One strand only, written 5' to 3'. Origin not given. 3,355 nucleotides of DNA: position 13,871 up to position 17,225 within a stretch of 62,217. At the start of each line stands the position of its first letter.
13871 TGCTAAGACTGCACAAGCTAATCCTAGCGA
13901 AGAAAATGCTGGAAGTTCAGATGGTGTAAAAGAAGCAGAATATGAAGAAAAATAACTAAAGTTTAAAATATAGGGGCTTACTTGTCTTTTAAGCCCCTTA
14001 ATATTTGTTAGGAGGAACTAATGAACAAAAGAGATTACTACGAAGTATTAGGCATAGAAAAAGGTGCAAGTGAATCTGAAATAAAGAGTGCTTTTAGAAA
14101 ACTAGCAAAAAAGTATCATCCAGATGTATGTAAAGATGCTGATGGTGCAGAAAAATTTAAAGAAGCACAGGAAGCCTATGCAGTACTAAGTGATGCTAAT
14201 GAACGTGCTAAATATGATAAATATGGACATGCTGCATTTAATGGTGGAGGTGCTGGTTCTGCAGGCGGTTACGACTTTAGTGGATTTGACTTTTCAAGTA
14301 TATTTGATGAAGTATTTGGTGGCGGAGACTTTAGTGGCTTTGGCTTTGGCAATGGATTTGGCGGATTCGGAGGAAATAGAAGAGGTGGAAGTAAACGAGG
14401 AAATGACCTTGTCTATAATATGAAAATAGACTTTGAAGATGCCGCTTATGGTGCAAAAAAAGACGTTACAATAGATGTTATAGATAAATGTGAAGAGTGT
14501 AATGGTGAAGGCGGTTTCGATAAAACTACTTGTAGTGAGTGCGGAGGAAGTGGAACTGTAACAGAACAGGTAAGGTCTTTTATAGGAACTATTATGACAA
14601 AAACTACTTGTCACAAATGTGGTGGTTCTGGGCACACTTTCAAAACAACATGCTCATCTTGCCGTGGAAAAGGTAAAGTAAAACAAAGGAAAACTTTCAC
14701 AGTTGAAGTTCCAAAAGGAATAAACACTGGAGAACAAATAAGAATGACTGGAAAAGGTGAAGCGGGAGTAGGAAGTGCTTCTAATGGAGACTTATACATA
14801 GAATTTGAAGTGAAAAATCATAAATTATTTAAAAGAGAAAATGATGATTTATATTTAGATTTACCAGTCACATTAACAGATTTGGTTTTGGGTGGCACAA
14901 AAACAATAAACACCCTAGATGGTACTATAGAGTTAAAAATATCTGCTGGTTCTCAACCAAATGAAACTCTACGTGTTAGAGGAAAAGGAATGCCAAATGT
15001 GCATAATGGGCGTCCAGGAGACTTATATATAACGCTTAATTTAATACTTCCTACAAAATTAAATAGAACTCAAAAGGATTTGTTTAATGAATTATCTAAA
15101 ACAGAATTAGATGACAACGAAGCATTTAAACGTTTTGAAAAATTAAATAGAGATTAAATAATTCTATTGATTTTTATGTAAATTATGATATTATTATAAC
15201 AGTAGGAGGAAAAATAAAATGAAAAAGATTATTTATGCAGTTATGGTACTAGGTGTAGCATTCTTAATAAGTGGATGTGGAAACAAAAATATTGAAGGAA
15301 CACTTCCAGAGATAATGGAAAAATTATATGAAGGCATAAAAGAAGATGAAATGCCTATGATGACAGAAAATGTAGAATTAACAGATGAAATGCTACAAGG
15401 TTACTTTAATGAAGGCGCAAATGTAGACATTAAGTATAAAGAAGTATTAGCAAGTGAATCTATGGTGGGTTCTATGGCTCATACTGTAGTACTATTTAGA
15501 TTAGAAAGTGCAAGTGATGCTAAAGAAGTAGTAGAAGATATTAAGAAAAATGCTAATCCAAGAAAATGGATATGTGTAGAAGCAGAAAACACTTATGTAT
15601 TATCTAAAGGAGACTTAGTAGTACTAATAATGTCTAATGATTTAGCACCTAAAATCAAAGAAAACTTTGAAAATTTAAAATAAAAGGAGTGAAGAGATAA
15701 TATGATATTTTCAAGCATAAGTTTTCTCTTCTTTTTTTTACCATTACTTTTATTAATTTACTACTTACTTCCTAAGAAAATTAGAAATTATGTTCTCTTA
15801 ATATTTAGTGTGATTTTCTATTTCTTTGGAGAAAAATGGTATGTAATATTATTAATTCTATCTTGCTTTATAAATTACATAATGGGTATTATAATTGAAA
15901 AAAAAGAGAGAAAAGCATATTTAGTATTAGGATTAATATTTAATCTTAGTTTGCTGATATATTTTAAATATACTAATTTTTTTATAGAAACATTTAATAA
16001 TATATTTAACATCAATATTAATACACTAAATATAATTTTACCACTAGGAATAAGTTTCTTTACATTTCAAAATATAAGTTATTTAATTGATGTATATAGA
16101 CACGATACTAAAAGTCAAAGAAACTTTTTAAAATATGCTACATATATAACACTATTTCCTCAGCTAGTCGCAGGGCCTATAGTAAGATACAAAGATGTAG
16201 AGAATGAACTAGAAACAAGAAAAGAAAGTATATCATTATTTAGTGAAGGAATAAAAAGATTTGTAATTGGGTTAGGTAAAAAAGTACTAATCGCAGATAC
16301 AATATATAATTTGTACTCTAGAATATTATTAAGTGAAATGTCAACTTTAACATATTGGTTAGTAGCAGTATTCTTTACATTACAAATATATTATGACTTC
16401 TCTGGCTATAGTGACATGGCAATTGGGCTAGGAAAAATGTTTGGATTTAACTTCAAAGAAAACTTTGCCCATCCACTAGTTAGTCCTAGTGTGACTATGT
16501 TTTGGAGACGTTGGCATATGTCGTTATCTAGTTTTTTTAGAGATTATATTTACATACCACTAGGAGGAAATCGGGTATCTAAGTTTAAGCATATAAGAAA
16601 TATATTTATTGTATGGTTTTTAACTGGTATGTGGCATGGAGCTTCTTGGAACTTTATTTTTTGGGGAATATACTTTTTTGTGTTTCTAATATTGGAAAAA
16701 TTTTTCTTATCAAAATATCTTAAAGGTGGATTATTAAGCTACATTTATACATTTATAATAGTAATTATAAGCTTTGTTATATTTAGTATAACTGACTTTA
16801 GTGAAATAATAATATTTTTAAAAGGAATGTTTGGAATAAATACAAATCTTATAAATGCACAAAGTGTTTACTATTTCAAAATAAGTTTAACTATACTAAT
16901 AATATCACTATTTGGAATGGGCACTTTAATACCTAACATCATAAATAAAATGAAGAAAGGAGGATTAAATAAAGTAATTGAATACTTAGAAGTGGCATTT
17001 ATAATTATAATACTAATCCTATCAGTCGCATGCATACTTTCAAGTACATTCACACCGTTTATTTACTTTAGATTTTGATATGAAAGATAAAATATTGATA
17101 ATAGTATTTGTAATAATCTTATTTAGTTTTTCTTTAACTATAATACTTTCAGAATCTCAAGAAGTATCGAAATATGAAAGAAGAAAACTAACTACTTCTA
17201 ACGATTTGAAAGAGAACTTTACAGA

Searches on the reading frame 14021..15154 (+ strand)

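Call 62: search_protein_families(library=pfam, proteins=[window:14021-15154:+], max_evalue=0.00001)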
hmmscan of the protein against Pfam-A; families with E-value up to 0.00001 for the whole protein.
window:14021-15154:+ (378 aa): 3 families
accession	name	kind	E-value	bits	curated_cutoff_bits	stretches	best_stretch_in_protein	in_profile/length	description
PF01556.23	DnaJ_C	-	2.7e-47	161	26.6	1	131-344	2-152/152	DnaJ C terminal domain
PF00226.36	DnaJ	-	2.1e-24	85.8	27.8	1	5-66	1-63/63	DnaJ domain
PF00684.25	DnaJ_CXXCXGXG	-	1.2e-11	45.1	32.7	1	157-218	1-65/65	DnaJ central domain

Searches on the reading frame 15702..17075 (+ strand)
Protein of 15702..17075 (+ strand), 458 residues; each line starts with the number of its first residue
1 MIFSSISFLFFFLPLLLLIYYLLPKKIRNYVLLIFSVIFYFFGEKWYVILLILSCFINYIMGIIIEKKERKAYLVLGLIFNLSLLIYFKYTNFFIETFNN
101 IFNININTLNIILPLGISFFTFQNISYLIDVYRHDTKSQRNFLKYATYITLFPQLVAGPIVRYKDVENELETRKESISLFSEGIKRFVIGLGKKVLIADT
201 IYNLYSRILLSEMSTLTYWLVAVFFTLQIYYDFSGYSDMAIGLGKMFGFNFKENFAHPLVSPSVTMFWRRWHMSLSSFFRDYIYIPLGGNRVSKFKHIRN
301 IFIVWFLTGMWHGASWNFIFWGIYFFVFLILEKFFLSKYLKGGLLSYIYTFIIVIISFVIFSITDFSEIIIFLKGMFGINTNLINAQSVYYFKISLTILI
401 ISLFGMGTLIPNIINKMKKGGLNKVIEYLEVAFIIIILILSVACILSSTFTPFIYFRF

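Call 62: search_protein_families(library=pfam, proteins=[window:15702-17075:+], max_evalue=0.00001)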
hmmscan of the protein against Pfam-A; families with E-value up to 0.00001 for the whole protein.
window:15702-17075:+ (458 aa): 1 family
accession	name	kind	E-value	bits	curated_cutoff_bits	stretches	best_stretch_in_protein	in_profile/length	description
PF03062.24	MBOAT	-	1.5e-23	84.1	27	1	141-339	80-301/337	MBOAT, membrane-bound O-acyltransferase family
